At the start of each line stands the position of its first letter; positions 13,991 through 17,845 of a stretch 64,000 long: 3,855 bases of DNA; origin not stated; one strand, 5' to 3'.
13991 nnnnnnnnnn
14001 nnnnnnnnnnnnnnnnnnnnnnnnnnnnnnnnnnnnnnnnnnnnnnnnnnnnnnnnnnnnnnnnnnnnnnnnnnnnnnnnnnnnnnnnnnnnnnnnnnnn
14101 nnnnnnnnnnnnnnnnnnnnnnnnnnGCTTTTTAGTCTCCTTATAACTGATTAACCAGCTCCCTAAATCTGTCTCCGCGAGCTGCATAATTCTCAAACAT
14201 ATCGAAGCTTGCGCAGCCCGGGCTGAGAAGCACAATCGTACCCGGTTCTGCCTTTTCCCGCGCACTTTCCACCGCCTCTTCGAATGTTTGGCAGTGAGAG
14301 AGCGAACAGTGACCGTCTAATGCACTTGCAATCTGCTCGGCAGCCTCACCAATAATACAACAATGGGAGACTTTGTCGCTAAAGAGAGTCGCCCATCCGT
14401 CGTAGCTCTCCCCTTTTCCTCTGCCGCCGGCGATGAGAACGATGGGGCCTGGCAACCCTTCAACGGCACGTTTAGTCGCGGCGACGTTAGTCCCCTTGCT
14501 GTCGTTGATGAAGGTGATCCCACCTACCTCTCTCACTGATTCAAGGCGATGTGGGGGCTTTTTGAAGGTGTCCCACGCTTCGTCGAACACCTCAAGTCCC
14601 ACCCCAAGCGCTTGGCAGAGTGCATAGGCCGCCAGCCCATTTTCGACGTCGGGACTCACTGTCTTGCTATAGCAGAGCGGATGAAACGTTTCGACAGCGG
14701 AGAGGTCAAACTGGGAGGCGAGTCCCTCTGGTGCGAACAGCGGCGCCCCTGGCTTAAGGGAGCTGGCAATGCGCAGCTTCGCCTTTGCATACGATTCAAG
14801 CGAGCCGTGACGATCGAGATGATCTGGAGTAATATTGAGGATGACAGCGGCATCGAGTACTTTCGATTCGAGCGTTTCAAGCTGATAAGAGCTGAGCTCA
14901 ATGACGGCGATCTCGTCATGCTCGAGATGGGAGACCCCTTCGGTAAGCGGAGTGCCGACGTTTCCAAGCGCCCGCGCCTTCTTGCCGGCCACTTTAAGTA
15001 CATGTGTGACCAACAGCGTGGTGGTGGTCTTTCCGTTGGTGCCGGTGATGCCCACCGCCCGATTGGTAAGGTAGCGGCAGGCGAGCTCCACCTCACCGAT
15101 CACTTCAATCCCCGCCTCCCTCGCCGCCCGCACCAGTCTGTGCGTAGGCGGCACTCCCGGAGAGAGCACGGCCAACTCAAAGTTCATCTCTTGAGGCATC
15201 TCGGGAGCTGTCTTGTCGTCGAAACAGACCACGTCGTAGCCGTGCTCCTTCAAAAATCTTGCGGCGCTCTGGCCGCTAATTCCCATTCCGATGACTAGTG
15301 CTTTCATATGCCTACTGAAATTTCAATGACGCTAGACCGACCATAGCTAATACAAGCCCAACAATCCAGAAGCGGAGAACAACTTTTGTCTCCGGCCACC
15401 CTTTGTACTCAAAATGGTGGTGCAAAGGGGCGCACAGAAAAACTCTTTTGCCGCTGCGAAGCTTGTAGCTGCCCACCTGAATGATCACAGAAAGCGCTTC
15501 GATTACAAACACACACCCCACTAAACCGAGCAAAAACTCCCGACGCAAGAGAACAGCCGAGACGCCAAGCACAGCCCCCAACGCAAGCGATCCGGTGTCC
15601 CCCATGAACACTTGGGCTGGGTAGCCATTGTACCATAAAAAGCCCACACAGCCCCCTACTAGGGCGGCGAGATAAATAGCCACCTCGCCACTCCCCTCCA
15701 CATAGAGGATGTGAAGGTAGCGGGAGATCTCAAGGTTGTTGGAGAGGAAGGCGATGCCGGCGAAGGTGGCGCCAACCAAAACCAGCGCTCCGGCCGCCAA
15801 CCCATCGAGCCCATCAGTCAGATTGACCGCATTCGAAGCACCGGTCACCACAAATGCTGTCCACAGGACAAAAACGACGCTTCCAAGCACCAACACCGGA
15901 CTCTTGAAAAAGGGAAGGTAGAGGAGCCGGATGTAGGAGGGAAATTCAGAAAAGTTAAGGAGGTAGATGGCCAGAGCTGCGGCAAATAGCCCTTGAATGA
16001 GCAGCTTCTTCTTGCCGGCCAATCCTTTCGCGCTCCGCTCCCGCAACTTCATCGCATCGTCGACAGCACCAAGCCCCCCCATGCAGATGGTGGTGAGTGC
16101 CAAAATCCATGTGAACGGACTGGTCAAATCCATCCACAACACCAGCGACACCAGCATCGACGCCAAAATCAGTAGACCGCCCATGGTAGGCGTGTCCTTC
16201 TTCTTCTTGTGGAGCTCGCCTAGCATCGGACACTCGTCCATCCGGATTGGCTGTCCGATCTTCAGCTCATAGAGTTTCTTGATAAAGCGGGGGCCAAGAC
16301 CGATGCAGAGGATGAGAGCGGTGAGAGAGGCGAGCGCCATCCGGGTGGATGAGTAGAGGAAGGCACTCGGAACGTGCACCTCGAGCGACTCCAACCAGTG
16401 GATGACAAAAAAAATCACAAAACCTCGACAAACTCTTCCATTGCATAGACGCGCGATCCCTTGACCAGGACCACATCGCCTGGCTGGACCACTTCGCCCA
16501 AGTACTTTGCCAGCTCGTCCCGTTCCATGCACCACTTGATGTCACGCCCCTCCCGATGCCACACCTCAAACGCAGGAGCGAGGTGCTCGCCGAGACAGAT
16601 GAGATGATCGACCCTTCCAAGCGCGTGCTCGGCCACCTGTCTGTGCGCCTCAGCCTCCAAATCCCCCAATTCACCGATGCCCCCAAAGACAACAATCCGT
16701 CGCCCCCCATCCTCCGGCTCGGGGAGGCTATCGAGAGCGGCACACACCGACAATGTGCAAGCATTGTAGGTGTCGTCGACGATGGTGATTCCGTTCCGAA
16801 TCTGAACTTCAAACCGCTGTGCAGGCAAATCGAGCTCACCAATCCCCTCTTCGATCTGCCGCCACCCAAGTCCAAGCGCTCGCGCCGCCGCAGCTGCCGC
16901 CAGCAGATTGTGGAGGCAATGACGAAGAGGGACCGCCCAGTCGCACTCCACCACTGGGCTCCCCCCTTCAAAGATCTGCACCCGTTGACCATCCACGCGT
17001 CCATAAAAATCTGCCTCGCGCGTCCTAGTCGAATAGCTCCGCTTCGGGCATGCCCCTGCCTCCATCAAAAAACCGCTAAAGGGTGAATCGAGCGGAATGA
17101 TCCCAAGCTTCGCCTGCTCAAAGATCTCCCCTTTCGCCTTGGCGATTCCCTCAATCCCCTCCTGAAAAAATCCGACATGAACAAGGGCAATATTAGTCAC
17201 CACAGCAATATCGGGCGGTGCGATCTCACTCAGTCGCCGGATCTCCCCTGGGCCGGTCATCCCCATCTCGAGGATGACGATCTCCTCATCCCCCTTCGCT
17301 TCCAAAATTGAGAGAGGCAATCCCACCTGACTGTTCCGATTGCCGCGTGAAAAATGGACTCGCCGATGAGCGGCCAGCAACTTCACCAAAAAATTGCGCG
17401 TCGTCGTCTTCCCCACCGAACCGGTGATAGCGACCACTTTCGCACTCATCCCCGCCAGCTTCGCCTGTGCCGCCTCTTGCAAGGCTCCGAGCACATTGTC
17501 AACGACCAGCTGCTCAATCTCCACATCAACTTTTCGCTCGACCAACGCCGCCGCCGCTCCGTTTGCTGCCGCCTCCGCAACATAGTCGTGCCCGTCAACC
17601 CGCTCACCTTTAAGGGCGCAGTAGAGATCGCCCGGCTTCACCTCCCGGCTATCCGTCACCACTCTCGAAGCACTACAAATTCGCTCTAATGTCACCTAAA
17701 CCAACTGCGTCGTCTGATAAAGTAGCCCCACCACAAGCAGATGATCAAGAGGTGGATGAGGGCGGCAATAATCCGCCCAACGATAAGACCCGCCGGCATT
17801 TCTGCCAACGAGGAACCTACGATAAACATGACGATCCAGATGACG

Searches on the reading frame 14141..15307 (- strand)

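Call 26: search_protein_families(library=pfam, proteins=[window:14141-15307:-], max_evalue=0.001)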
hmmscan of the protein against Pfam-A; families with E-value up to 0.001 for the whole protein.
window:14141-15307:- (388 aa): 6 families
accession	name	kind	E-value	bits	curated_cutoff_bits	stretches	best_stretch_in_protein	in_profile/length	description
PF08245.18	Mur_ligase_M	-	1.3e-22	81.2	24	1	87-188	1-117/200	Mur ligase middle domain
PF02875.26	Mur_ligase_C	-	3.4e-15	57.4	28.4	1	253-363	1-125/127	Mur ligase, glutamate ligase domain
PF21799.2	MurD-like_N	-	3.9e-11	43.5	27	1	2-40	2-40/88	Mur ligase MurD-like, N-terminal domain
PF13450.12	NAD_binding_8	-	0.0001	22.9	21.9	0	5-31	1-27/68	NAD(P)-binding Rossmann-like domain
PF02254.24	TrkA_N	-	0.00016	22.4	23.8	0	4-32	2-30/116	TrkA-N domain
PF01266.30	DAO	-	0.00038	20.5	27.9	1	3-65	2-67/353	FAD dependent oxidoreductase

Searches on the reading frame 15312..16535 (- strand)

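Call 26: search_protein_families(library=pfam, proteins=[window:15312-16535:-], max_evalue=0.001)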
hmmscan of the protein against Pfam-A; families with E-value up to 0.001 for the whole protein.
window:15312-16535:- (407 aa): 2 families
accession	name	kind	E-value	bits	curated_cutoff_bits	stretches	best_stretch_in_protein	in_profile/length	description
PF00953.26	Glycos_transf_4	-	8.3e-34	117.3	27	1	143-329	2-158/160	Glycosyl transferase family 4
PF10555.14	MraY_sig1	-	5.2e-05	22.9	20.1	1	112-124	1-13/13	Phospho-N-acetylmuramoyl-pentapeptide-transferase signature 1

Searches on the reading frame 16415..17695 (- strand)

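Call 26: search_protein_families(library=pfam, proteins=[window:16415-17695:-], max_evalue=0.001)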
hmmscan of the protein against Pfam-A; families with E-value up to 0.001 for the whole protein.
window:16415-17695:- (426 aa): 3 families
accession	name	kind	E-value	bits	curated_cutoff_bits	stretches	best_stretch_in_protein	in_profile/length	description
PF08245.18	Mur_ligase_M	-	4.2e-32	112.2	24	1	90-271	1-200/200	Mur ligase middle domain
PF02875.26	Mur_ligase_C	-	4.1e-19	70.1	28.4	1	294-415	2-127/127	Mur ligase, glutamate ligase domain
PF01225.30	Mur_ligase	-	6.2e-11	43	21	1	12-67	5-61/95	Mur ligase family, catalytic domain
